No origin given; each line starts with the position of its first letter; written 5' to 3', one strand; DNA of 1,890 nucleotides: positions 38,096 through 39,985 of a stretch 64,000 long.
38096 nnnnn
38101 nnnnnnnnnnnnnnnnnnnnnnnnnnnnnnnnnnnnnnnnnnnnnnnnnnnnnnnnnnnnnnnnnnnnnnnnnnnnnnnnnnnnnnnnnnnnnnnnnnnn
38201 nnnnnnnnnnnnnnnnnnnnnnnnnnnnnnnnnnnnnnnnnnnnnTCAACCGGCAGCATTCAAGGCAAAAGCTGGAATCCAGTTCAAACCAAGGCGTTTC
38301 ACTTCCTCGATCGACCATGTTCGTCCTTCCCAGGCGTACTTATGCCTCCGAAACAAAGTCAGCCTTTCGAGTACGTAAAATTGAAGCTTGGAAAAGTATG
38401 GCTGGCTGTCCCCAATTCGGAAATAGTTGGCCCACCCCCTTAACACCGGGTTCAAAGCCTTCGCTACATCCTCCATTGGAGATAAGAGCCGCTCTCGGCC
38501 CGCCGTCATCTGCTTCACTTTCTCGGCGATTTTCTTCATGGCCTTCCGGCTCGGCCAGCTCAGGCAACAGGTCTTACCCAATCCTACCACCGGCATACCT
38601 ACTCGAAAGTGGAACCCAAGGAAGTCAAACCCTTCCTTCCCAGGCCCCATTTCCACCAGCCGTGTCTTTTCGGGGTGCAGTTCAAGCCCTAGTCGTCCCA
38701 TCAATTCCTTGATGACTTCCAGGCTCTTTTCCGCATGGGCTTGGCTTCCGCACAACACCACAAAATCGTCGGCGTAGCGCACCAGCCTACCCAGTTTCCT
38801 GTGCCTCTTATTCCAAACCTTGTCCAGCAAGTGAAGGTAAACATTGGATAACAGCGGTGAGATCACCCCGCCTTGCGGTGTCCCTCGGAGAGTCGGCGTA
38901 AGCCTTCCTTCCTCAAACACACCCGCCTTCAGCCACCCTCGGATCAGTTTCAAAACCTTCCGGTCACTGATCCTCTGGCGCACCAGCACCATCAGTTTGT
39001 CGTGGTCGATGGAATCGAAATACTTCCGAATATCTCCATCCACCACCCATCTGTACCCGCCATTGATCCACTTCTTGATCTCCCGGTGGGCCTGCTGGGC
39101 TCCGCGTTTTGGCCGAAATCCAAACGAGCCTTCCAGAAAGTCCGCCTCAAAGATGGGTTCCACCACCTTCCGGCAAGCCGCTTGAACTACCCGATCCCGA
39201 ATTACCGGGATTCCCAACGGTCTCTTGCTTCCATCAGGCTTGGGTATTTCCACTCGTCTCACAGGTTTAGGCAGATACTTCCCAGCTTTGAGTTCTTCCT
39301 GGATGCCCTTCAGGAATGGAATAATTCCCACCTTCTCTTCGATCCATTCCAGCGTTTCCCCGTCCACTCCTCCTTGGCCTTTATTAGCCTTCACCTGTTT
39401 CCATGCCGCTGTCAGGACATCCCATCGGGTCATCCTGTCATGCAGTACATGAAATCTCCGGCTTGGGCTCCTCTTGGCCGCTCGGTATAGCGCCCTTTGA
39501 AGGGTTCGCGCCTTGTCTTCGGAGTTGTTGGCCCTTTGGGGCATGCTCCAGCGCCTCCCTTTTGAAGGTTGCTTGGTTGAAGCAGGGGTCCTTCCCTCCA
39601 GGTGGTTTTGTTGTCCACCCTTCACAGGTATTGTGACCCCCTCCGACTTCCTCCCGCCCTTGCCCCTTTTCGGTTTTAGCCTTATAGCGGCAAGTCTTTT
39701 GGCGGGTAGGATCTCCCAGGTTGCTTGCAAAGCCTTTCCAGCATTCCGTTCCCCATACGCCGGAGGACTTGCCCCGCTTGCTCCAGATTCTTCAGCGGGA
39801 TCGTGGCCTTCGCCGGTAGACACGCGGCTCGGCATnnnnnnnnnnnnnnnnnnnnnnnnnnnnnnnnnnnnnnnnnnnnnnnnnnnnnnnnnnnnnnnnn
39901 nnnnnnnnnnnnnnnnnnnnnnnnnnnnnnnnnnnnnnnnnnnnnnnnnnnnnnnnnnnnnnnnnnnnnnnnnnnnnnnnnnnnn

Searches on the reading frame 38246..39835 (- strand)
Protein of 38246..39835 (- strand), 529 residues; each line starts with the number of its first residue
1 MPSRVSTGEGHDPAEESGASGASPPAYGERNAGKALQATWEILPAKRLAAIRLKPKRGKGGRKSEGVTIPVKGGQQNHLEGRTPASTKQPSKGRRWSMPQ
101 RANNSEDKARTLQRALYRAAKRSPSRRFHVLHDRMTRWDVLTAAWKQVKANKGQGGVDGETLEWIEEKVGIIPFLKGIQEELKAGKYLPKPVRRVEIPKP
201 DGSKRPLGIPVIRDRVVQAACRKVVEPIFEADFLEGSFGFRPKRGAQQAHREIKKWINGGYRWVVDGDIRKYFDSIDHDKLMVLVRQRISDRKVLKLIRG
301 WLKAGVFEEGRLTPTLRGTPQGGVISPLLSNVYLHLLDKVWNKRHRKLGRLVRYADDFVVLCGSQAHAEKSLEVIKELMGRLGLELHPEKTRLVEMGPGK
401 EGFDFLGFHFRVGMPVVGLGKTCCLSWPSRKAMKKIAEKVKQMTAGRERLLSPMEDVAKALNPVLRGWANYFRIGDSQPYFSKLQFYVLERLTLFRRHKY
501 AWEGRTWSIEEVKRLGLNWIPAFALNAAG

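Call 78: search_protein_families(library=ncbifam, proteins=[window:38246-39835:-], max_evalue=0.0001)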
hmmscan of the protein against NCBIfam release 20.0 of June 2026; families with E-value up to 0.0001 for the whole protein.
window:38246-39835:- (529 aa): 7 families
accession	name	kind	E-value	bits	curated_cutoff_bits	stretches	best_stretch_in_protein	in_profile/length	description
TIGR04416.1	group_II_RT_mat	equivalog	1.8e-126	422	300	1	139-498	2-351/353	group II intron reverse transcriptase/maturase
NF041747.1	Drt3a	equivalog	4.5e-19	69.1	200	1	263-442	112-294/412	antiviral reverse transcriptase Drt3a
NF041746.1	Drt2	equivalog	4.2e-15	55.8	390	1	317-411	222-322/416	antiviral reverse transcriptase Drt2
NF038233.2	retron_St85_RT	exception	2.9e-13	49.8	235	1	191-392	24-211/289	retron St85 family RNA-directed DNA polymerase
NF041750.1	Drt5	equivalog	6.4e-07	28.7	550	1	254-394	119-251/484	antiviral reverse transcriptase Drt5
NF042941.1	Retron_TIR_antiphage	equivalog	1.5e-06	27.3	600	1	194-370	31-191/464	TIR domain-containing anti-phage reverse transcriptase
NF041749.1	Drt4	equivalog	6.1e-05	22.2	450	0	317-396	189-269/489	antiviral reverse transcriptase Drt4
